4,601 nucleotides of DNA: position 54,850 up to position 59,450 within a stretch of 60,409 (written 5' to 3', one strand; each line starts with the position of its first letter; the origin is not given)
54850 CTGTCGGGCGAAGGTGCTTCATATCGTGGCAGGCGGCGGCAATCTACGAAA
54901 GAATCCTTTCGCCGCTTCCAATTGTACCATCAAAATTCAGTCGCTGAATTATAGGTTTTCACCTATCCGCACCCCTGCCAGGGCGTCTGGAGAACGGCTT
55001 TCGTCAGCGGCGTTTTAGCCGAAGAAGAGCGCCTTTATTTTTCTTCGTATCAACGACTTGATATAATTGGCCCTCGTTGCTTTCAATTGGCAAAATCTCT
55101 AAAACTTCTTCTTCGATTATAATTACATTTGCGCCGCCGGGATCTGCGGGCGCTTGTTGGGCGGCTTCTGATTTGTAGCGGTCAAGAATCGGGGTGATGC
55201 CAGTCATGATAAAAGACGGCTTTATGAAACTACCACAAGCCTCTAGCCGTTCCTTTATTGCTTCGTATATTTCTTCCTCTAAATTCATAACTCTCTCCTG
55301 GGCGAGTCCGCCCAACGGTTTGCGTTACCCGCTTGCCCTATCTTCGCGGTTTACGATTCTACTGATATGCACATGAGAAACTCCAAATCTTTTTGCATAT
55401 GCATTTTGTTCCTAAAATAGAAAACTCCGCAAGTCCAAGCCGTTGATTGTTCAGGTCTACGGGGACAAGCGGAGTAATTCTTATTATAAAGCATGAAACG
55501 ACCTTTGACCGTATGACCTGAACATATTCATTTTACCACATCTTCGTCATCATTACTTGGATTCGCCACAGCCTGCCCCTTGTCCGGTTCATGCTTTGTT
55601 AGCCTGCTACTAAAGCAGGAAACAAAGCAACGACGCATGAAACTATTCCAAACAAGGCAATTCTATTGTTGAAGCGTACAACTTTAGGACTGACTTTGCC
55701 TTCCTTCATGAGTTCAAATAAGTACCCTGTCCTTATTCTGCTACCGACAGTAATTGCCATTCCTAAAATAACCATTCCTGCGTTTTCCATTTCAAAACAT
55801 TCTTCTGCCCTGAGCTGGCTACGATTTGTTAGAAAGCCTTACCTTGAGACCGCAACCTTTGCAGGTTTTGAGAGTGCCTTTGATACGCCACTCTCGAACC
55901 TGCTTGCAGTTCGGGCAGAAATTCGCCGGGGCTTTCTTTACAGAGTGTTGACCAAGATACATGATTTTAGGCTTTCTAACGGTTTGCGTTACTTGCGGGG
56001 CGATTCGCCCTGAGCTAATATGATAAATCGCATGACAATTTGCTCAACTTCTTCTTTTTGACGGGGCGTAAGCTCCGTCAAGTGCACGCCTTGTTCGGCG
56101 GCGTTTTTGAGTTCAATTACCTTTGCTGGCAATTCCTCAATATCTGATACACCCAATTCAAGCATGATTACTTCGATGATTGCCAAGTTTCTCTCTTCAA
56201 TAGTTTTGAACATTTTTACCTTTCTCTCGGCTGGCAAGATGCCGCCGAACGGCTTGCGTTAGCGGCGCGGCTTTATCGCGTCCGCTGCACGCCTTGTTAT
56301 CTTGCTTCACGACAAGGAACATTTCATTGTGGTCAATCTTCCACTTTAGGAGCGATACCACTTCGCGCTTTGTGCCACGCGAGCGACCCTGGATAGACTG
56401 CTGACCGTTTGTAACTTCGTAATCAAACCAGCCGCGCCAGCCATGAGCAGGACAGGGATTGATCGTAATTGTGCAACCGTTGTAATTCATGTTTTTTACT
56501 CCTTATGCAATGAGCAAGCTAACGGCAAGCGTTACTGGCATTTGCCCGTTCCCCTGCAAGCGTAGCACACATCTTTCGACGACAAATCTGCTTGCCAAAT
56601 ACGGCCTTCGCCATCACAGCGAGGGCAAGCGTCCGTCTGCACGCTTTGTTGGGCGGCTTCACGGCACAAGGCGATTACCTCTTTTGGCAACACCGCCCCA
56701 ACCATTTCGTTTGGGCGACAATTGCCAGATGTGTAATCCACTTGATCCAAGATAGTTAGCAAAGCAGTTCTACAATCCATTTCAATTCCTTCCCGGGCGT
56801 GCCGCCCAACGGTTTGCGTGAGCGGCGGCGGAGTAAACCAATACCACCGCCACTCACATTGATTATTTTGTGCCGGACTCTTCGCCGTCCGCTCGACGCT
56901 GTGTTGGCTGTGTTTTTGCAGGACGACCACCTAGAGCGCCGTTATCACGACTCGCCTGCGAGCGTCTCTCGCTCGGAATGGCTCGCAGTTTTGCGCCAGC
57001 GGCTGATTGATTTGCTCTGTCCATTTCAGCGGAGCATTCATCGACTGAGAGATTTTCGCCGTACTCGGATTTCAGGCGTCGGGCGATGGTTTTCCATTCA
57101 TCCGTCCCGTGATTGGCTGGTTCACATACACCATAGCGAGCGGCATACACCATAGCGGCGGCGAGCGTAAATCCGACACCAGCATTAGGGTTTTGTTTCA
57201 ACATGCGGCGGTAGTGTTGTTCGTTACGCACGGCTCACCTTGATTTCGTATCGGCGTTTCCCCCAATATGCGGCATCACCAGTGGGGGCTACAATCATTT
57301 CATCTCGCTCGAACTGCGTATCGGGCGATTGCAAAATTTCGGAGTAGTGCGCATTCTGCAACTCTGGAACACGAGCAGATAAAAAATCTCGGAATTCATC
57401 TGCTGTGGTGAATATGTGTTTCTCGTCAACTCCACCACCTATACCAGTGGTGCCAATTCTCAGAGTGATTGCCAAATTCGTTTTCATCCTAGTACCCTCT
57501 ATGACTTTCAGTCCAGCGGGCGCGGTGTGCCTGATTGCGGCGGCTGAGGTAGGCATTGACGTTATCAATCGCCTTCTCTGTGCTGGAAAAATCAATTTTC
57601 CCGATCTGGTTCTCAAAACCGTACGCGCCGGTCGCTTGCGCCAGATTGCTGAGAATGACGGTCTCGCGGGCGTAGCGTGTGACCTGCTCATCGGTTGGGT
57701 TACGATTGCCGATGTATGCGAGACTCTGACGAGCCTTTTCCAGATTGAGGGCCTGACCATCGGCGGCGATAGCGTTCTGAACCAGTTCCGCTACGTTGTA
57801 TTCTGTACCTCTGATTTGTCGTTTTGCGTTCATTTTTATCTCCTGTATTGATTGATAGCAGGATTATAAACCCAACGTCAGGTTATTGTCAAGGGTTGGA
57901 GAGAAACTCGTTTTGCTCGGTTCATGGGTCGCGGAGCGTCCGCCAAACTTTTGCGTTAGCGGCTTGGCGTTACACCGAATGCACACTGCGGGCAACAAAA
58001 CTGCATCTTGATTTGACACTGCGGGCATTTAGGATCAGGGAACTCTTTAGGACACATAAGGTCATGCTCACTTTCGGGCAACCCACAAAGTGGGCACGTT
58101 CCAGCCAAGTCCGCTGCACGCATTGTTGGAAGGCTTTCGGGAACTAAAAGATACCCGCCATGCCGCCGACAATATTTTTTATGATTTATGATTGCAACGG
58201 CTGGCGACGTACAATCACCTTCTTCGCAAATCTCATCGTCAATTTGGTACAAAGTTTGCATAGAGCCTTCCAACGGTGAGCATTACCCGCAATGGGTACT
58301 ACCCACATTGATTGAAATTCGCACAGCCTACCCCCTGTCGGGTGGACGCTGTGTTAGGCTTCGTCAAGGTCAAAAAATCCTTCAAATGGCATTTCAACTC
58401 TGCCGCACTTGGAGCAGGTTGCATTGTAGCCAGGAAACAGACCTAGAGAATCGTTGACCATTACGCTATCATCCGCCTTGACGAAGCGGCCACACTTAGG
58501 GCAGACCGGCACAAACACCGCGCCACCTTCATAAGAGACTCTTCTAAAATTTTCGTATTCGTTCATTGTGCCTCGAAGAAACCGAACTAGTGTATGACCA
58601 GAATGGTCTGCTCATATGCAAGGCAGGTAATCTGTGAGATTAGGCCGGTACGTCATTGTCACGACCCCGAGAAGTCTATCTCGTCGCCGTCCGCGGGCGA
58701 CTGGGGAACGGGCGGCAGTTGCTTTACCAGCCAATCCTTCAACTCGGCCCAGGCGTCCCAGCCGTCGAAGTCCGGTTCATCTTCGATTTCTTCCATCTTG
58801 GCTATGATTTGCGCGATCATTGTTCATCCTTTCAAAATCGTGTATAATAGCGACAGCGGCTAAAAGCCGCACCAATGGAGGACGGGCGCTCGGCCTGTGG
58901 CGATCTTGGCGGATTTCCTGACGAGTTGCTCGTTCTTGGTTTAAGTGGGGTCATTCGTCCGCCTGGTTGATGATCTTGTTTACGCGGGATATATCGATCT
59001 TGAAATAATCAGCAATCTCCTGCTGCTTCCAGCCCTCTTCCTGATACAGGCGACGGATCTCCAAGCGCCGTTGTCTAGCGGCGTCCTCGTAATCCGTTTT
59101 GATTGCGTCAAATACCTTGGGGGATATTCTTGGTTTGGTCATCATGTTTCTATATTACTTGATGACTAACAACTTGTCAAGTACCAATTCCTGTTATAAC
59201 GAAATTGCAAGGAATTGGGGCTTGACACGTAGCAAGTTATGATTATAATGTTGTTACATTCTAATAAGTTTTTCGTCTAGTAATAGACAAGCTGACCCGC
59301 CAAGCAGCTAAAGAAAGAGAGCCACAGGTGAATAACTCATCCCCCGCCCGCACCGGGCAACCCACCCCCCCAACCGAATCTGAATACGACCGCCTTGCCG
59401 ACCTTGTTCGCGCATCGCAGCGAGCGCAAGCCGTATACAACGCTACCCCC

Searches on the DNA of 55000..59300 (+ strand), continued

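Call 69: get_annotated_region(hit=H1, flank=7000)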
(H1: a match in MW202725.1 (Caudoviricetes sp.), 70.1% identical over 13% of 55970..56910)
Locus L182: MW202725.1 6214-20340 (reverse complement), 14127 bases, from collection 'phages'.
description: Podoviridae sp. isolate ctzlq274, complete genome.
organism: Caudoviricetes sp. (NCBI taxid 2832643)
taxonomy: Viruses; Duplodnaviria; Heunggongvirae; Uroviricota; Caudoviricetes
host: -; source: Manatee Spring; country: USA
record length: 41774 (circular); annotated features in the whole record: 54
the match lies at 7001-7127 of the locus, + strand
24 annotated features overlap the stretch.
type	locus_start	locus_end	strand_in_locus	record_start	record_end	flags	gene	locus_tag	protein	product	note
CDS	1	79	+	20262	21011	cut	-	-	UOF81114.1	hypothetical protein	-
CDS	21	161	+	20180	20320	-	-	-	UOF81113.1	hypothetical protein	-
CDS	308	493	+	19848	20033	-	-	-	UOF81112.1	hypothetical protein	-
CDS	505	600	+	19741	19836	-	-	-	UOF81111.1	hypothetical protein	-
CDS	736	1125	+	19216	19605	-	-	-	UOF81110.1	hypothetical protein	-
CDS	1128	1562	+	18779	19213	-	-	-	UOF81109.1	hypothetical protein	-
CDS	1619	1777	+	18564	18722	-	-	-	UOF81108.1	hypothetical protein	-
CDS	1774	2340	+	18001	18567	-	-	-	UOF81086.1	replisome organizer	-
CDS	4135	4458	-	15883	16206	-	-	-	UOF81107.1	hypothetical protein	-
CDS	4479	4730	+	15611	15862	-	-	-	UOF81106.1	peroxide operon regulator stress regulator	-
CDS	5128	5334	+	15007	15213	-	-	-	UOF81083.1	helix-turn-helix protein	-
CDS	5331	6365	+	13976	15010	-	-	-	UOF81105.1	hypothetical protein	-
CDS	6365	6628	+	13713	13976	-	-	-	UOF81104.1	hypothetical protein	-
CDS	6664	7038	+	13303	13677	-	-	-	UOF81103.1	zinc ribbon domain protein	-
CDS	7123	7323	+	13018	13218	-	-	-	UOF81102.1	hypothetical protein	-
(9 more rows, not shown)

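Call 70: search_with_rna_model(model_id=R1, source=L182, max_evalue=0.01)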
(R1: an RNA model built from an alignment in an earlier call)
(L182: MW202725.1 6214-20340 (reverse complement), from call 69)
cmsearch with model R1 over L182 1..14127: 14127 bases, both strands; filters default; matches with E-value up to 0.01: 5.
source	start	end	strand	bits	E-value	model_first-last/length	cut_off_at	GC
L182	6997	7105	+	69.5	1.4e-18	1-131/131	no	0.58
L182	7554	7645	+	39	5.5e-10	1-131/131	no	0.61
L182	7318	7411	+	38.6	7.1e-10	1-131/131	no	0.71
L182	8212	8309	+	38.5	7.8e-10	1-131/131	no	0.58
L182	9809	9900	+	34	1.4e-08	1-131/131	no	0.7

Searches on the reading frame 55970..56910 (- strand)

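Call 71: search_protein_families(library=ncbifam, proteins=[L182:5331-6365:+], max_evalue=0.00001)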
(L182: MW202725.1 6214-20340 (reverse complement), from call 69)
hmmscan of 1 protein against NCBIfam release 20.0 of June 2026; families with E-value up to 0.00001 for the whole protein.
L182:5331-6365:+ (344 aa): 0 families

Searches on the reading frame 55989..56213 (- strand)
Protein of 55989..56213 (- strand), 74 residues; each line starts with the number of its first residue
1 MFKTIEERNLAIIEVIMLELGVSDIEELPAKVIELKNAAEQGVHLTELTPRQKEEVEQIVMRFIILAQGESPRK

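Call 11: search_protein_families(library=phrogs, proteins=[window:55989-56213:-], max_evalue=0.01)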
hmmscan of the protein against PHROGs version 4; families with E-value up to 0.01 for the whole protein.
window:55989-56213:- (74 aa): 0 families

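Call 12: search_protein_families(library=pfam, proteins=[window:55989-56213:-], max_evalue=0.01)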
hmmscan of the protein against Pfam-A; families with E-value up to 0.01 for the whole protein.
window:55989-56213:- (74 aa): 0 families

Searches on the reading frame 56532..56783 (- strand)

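Call 11: search_protein_families(library=phrogs, proteins=[window:56532-56783:-], max_evalue=0.01)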
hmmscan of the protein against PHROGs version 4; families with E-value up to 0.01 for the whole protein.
window:56532-56783:- (83 aa): 9 families
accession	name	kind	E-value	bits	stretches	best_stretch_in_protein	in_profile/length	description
phrog_9961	-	unknown function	0.00056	21.5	1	47-81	4-37/99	-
phrog_28476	-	unknown function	0.0019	19.6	0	36-65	10-39/92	-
phrog_4046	-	unknown function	0.0024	18.4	1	42-82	41-80/301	-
phrog_8897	-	unknown function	0.0035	18.7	1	42-82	75-115/119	-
phrog_31357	-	unknown function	0.0045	17.8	1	50-81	26-56/62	-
phrog_6060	-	transcription regulation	0.0048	17.8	0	45-80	8-47/61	anti-termination protein Q-like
phrog_32167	-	unknown function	0.0058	17.4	1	38-81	142-185/285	-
phrog_4095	-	unknown function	0.0062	17.2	1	43-82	26-68/234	-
phrog_3931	-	unknown function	0.008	17.3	0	44-82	23-56/59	-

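Call 12: search_protein_families(library=pfam, proteins=[window:56532-56783:-], max_evalue=0.01)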
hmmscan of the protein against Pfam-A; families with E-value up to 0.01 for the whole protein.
window:56532-56783:- (83 aa): 3 families
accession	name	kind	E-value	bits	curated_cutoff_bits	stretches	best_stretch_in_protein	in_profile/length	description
PF13453.11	Zn_ribbon_TFIIB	-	0.0017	18.1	22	0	53-78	2-27/41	Transcription factor zinc-finger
PF00684.25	DnaJ_CXXCXGXG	-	0.0023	18.6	32.7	1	46-81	11-52/65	DnaJ central domain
PF24455.1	DUF7571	-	0.0069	17.1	27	0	39-78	33-70/89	Family of unknown function (DUF7571)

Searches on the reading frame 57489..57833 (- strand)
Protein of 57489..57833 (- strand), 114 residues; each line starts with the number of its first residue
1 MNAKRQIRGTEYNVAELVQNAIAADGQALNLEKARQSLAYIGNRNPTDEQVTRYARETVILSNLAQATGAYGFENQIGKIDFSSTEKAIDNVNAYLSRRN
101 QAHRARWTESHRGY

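Call 11: search_protein_families(library=phrogs, proteins=[window:57489-57833:-], max_evalue=0.01)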
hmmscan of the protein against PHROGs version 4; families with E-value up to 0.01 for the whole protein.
window:57489-57833:- (114 aa): 0 families

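Call 12: search_protein_families(library=pfam, proteins=[window:57489-57833:-], max_evalue=0.01)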
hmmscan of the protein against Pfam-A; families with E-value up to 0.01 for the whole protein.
window:57489-57833:- (114 aa): 0 families

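Call 13: find_related_loci(query=window:57489-57833:-, collection=viral_contigs, flank=6000)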
Query window:57489-57833:- (114 aa) in viral_contigs; peptide patterns used: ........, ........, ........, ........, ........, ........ (x = any residue, [..] = any of these).
12 stretches matched a pattern; 1 encode a relative of the query (tblastn E <= 1e-3); 1 distinct loci.
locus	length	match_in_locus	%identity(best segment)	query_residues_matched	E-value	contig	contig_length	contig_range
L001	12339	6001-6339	87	1-112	2e-62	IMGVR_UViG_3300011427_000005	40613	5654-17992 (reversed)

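Call 50: find_encoding_contigs(protein=window:57489-57833:-, flank=10000, max_places=6)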
Protein window:57489-57833:- (114 aa): 1 contig read that carries it; 1 place shown.
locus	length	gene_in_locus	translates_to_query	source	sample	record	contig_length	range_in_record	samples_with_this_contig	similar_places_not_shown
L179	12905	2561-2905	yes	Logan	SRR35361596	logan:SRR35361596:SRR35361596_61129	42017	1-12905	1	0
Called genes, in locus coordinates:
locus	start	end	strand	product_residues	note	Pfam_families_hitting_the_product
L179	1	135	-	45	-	?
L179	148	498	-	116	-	-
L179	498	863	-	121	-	-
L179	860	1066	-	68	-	-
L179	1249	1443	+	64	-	PF13384:HTH_23 (weak)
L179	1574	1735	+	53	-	-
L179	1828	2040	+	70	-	-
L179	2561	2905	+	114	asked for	-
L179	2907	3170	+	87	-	-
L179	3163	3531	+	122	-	-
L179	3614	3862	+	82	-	-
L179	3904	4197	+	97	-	-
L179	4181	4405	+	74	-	-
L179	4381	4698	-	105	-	-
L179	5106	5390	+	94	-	-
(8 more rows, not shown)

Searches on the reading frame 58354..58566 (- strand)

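Call 11: search_protein_families(library=phrogs, proteins=[window:58354-58566:-], max_evalue=0.01)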
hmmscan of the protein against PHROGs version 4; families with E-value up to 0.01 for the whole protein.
window:58354-58566:- (70 aa): 1 family
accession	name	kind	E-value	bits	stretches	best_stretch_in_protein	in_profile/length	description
phrog_4188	-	unknown function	2.4e-05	25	1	32-58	22-46/50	-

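Call 12: search_protein_families(library=pfam, proteins=[window:58354-58566:-], max_evalue=0.01)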
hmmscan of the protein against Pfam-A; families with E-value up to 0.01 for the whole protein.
window:58354-58566:- (70 aa): 1 family
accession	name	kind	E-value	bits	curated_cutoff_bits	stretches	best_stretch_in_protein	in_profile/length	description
PF13248.11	Zn_ribbon_3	-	0.0085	16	27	0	22-33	5-16/26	zinc-ribbon domain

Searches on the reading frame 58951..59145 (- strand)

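Call 11: search_protein_families(library=phrogs, proteins=[window:58951-59145:-], max_evalue=0.01)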
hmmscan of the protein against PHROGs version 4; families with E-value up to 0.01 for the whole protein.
window:58951-59145:- (64 aa): 5 families
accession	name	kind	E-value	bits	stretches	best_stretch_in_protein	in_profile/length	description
phrog_2339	-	DNA, RNA and nucleotide metabolism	0.0013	19.7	1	28-62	28-62/98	HTH DNA binding protein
phrog_1373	-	transcription regulation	0.0014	19.7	1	13-61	49-99/166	transcriptional regulator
phrog_7545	-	DNA, RNA and nucleotide metabolism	0.0076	17.5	1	29-62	9-42/160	HNH endonuclease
phrog_14131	-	DNA, RNA and nucleotide metabolism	0.0086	16.2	1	36-61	250-275/351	DNA binding protein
phrog_18622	-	unknown function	0.0093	16.9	0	10-51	110-151/152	-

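Call 12: search_protein_families(library=pfam, proteins=[window:58951-59145:-], max_evalue=0.01)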
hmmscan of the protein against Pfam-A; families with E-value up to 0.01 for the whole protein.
window:58951-59145:- (64 aa): 6 families
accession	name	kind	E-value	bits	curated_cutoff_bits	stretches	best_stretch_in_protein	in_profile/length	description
PF13384.12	HTH_23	-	1.4e-05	25.1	24.6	1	22-61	2-40/50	Homeodomain-like domain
PF04545.22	Sigma70_r4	-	0.0014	18.5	24.1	1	32-62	14-44/50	Sigma-70, region 4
PF01381.28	HTH_3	-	0.0039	17.6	23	1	30-60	1-31/55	Helix-turn-helix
PF15978.11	TnsD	-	0.0054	16.3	32.4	1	29-61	190-222/355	Tn7-like transposition protein D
PF08281.18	Sigma70_r4_2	-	0.0083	16.2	25.7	0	33-62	21-50/54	Sigma-70, region 4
PF01047.28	MarR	-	0.0096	16.2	24.6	0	31-60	10-39/59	MarR family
